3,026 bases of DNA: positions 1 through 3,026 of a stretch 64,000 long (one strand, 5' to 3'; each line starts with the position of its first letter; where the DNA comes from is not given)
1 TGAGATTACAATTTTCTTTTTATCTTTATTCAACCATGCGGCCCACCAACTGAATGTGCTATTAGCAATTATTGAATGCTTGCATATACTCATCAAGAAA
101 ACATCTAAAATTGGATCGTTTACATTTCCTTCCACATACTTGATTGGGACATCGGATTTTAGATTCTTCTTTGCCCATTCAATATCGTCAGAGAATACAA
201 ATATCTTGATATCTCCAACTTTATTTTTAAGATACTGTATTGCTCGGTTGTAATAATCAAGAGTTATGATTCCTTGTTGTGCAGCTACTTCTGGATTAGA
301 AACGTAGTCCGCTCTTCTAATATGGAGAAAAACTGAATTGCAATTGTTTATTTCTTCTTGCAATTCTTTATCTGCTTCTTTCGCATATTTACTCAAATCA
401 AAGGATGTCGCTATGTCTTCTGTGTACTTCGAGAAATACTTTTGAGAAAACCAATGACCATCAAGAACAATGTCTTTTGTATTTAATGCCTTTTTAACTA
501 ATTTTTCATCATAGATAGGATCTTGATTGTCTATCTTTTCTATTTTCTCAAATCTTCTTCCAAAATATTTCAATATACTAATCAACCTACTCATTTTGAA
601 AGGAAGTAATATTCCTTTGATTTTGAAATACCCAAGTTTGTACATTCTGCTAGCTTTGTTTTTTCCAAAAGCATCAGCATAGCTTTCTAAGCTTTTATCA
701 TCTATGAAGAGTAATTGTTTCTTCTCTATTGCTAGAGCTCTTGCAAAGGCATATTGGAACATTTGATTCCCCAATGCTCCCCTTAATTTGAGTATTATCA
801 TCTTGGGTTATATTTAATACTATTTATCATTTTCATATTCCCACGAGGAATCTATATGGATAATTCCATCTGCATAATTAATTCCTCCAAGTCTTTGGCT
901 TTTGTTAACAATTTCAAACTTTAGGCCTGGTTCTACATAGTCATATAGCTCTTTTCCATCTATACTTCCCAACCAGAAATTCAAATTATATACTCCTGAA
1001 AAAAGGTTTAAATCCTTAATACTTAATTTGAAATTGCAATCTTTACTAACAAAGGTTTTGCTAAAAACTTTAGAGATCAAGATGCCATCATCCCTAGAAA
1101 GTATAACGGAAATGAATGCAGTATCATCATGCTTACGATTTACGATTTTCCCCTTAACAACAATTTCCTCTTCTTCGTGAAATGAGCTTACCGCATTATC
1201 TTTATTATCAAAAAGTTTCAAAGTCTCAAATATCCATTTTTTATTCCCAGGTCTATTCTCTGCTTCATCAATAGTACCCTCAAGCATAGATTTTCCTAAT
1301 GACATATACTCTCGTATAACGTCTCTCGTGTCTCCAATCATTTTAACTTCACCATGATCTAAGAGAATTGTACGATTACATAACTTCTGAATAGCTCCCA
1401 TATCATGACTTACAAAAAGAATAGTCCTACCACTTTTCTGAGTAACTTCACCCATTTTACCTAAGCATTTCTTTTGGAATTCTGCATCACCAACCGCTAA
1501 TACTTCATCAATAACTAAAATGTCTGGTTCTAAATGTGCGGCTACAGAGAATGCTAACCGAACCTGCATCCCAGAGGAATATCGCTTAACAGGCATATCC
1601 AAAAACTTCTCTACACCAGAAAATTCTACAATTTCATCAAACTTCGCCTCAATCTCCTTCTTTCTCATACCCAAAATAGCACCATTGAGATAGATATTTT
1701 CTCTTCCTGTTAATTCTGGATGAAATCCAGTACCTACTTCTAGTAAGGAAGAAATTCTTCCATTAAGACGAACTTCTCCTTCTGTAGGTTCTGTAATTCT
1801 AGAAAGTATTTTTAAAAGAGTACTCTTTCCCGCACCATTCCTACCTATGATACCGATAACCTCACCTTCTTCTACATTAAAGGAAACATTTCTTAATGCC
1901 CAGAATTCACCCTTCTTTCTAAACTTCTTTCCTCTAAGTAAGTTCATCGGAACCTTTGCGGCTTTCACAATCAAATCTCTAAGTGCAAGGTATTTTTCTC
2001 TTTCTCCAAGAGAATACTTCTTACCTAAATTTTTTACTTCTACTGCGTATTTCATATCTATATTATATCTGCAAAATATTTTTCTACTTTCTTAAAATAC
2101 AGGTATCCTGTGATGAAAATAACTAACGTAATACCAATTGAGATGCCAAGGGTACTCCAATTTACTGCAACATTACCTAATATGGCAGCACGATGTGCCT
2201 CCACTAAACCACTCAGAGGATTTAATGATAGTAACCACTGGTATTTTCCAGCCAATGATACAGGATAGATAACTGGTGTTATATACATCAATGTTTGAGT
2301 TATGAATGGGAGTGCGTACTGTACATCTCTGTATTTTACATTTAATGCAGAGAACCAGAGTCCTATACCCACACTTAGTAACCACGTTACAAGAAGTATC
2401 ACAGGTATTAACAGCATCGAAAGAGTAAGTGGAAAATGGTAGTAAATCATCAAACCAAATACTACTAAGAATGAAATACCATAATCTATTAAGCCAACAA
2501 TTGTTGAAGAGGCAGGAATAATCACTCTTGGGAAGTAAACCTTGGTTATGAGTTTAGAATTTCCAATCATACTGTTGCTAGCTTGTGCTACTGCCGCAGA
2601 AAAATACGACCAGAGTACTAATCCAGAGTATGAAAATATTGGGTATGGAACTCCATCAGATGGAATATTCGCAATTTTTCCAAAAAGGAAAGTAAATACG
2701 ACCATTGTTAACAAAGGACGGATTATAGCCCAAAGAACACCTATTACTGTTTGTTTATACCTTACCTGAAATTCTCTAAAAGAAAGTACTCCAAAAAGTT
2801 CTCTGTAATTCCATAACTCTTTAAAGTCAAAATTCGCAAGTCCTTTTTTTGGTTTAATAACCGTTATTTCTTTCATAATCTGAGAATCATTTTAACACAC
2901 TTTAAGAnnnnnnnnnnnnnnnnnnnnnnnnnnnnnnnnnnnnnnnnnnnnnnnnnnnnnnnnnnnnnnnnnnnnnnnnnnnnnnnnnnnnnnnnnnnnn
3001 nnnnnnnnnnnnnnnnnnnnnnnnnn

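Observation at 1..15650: A 15.6-kb minus-strand glycan island encodes both an ABC (Wzm/Wzt) and a Wzx export route, plus lipid-carrier GT2 and GT-C enzymes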

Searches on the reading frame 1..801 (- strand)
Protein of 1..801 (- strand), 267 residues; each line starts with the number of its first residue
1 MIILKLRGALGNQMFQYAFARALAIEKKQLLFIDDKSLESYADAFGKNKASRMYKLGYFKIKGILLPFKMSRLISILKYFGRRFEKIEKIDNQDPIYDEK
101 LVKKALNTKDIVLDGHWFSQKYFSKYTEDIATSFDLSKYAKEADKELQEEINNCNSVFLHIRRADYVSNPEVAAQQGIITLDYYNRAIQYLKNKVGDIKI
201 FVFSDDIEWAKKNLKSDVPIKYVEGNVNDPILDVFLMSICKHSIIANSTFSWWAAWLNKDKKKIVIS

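Call 5: search_protein_families(library=pfam, proteins=[window:1-801:-], max_evalue=0.01)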
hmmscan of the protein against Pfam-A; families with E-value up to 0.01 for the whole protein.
window:1-801:- (267 aa): 1 family
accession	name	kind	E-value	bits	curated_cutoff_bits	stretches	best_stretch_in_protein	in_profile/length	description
PF01531.22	Glyco_transf_11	-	6.1e-32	111.5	23.9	1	4-262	4-270/298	Glycosyl transferase family 11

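Call 7: search_protein_families(library=ncbifam, proteins=[window:1-801:-], max_evalue=0.01)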
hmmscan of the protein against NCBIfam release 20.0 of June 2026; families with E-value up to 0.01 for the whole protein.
window:1-801:- (267 aa): 1 family
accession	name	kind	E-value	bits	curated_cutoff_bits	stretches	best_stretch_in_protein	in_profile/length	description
TIGR04372.1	glycosyl_04372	domain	0.0054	16.2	45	1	157-258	4-104/207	TIGR04372 family glycosyltransferase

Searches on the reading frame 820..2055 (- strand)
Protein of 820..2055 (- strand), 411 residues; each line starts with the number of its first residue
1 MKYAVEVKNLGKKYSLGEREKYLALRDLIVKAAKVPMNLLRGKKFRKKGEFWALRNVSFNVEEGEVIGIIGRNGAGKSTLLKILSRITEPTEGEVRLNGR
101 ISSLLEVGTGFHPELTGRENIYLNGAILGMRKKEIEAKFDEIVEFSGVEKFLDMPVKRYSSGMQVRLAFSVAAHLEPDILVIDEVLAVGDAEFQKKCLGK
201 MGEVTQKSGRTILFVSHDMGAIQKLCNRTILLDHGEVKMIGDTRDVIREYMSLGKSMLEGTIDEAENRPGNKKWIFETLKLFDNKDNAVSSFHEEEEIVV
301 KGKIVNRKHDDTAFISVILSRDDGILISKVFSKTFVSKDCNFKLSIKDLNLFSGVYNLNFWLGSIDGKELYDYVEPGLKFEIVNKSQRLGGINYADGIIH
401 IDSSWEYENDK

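Call 5: search_protein_families(library=pfam, proteins=[window:820-2055:-], max_evalue=0.01)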
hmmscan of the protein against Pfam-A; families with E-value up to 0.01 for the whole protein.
window:820-2055:- (411 aa): 6 families
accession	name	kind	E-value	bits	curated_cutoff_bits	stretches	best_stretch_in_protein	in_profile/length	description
PF00005.33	ABC_tran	-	2.8e-24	86.7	25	1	54-185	1-135/137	ABC transporter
PF14524.12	Wzt_C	-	8.6e-08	32.7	30.4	1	266-391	2-139/143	Wzt C-terminal domain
PF13304.12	AAA_21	-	1.4e-07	32.3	27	1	67-143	2-65/304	AAA domain, putative AbiEii toxin, Type IV TA system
PF13555.12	AAA_29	-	0.0012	19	27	1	58-98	16-55/61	P-loop containing region of AAA domain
PF13476.12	AAA_23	-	0.0021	19.2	27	1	55-84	11-39/201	AAA domain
PF13175.12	AAA_15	-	0.0037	17.4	32.1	1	54-89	14-48/374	AAA ATPase domain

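Call 7: search_protein_families(library=ncbifam, proteins=[window:820-2055:-], max_evalue=0.01)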
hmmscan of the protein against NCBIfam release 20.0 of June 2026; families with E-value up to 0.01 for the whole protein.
window:820-2055:- (411 aa): 185 families (the best 25 are shown)
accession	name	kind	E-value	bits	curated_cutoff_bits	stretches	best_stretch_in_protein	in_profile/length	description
NF010065.0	PRK13545.1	equivalog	7.6e-65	219.6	538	1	1-267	1-251/549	teichoic acids export protein ATP-binding subunit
NF050108.1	galactan_ABC_ATP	equivalog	1.7e-59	200.9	400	1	53-251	44-241/244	galactan export ABC transporter ATP-binding subunit Wzt/RfbE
NF010066.0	PRK13546.1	equivalog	3.6e-56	190.4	320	1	2-253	2-237/264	teichoic acids export ABC transporter ATP-binding subunit TagH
TIGR01188.1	drrA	subfamily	4e-38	131.4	312.45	1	49-264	4-226/302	daunorubicin resistance ABC transporter, ATP-binding protein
TIGR04521.1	ECF_ATPase_2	equivalog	2.6e-31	108.8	330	2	119-258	104-244/279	energy-coupling factor transporter ATPase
NF040933.2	ABC_arch_GlcV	equivalog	2.4e-29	102.3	450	2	111-273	94-256/357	glucose ABC transporter ATP-binding protein GlcV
TIGR01186.1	proV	subfamily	2.9e-29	102.3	326.6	1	48-248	3-219/363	betaine/proline/choline family ABC transporter ATP-binding protein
TIGR04520.1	ECF_ATPase_1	equivalog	1.4e-28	100.1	315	2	129-259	107-236/269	energy-coupling factor transporter ATPase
TIGR00968.1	3a0106s01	subfamily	1.6e-26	93.3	342.75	1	47-249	9-221/237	sulfate ABC transporter ATP-binding protein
TIGR02142.1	modC_ABC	equivalog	4.1e-26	92.1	285.05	1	56-255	15-229/353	molybdenum ABC transporter ATP-binding protein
NF010059.0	PRK13536.1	equivalog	7.5e-26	90.7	549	1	53-251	58-266/342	nodulation factor ABC transporter ATP-binding protein NodI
NF010060.0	PRK13537.1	equivalog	7.9e-26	90.7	521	1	48-248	25-235/314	nodulation factor ABC transporter ATP-binding protein NodI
NF010158.0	PRK13637.1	equivalog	1e-25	90.4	390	2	121-254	105-240/287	energy-coupling factor transporter ATPase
TIGR03265.1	PhnT2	equivalog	3.5e-25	89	457.7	1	46-249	12-225/353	putative 2-aminoethylphosphonate ABC transporter ATP-binding protein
NF040840.2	tungstate_WtpC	equivalog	4.6e-25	88.6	440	1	44-249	6-221/347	tungstate ABC transporter ATP-binding protein WtpC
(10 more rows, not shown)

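Call 9: find_encoding_contigs(protein=window:820-2055:-, flank=10000, max_places=6)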
Protein window:820-2055:- (411 aa): 3 contigs read that carry it; 1 place shown.
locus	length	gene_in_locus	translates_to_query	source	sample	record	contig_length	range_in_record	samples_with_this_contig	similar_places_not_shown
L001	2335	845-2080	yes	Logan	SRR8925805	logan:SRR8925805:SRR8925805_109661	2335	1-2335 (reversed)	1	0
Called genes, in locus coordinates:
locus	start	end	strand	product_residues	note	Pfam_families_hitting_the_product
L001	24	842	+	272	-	PF01061:ABC2_membrane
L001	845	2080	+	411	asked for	PF00005:ABC_tran, PF13304:AAA_21 (weak), PF14524:Wzt_C (weak)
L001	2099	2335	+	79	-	?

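Call 49: search_solved_structures(query=window:820-2055:-, max_evalue=1e-30)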
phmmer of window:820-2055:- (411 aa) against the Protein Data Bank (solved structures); distinct sequences matched with E-value up to 1e-30: 13.
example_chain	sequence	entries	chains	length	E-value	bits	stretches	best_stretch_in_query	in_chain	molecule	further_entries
8dku_A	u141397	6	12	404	2.3e-70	240.8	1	33-393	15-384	ABC transporter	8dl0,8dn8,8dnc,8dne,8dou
7k2t_A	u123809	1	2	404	5.3e-70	239.7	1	33-393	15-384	ABC transporter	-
6amx_A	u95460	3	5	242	9.7e-68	232.2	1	33-253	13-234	ABC transporter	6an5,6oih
6m96_A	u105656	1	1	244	2.3e-67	231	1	33-253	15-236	ABC transporter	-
7dd0_A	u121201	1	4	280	2.5e-62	214.4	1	40-252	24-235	Teichoic acids export ATP-binding protein TagH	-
6jbh_A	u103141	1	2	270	3.3e-60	207.4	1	49-255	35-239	TarH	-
9qfx_C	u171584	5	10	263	1.1e-53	185.9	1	52-251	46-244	ABC transporter ATP-binding protein | Probable o-antigen/lipopolysaccharide transport ATP-binding protein ABC transporter RfbE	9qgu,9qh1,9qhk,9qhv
9qhw_C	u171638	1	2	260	1.1e-53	185.9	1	52-251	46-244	ABC transporter ATP-binding protein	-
9qhj_C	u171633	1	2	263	2.8e-53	184.6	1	52-251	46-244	Probable o-antigen/lipopolysaccharide transport ATP-binding protein ABC transporter RfbE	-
9qhx_C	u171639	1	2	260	2.8e-53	184.6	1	52-251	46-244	ABC transporter ATP-binding protein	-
9cfl_B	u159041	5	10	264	6.5e-49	170.2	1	47-253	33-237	Teichoic acids export ATP-binding protein TagH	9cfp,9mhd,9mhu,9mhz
8tsi_A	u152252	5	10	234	6.8e-35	124.1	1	49-252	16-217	ABC transporter ATP-binding protein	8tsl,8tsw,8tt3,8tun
8tsh_A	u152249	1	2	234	1.8e-34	122.7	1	49-252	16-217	ABC transporter ATP-binding protein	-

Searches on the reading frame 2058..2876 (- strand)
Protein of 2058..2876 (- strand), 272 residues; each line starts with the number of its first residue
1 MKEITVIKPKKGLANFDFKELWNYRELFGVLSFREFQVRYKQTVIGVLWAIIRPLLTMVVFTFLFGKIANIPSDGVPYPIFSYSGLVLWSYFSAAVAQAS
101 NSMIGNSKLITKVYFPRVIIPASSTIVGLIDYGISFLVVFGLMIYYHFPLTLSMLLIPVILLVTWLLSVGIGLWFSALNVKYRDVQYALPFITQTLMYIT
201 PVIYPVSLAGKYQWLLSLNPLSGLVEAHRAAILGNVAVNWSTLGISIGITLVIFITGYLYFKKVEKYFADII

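Call 5: search_protein_families(library=pfam, proteins=[window:2058-2876:-], max_evalue=0.01)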
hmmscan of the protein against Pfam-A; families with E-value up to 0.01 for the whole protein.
window:2058-2876:- (272 aa): 2 families
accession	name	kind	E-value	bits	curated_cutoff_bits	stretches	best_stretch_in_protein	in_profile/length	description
PF01061.29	ABC2_membrane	-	5.5e-19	69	26.9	1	27-232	2-210/211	ABC-2 type transporter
PF12679.13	ABC2_membrane_2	-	0.00012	21.9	27.2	1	126-264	122-281/283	ABC-2 family transporter protein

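Call 7: search_protein_families(library=ncbifam, proteins=[window:2058-2876:-], max_evalue=0.01)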
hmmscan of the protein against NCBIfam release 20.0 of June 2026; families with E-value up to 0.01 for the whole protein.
window:2058-2876:- (272 aa): 1 family
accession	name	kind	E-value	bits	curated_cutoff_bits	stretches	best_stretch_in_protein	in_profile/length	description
NF050109.1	galactan_ABC_perm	equivalog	9.5e-18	64.7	380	1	15-262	11-262/272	galactan export ABC transporter permease subunit Wzm/RfbD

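Call 10: find_encoding_contigs(protein=window:2058-2876:-, flank=10000, max_places=10)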
Protein window:2058-2876:- (272 aa): 3 contigs read that carry it; 1 place shown.
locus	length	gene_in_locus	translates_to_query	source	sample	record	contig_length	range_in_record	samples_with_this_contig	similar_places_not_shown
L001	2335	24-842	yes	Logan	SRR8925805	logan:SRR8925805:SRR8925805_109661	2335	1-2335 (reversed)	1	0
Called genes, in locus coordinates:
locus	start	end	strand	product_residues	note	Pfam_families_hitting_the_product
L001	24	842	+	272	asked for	PF01061:ABC2_membrane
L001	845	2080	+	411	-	PF00005:ABC_tran, PF13304:AAA_21 (weak), PF14524:Wzt_C (weak)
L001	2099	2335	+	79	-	?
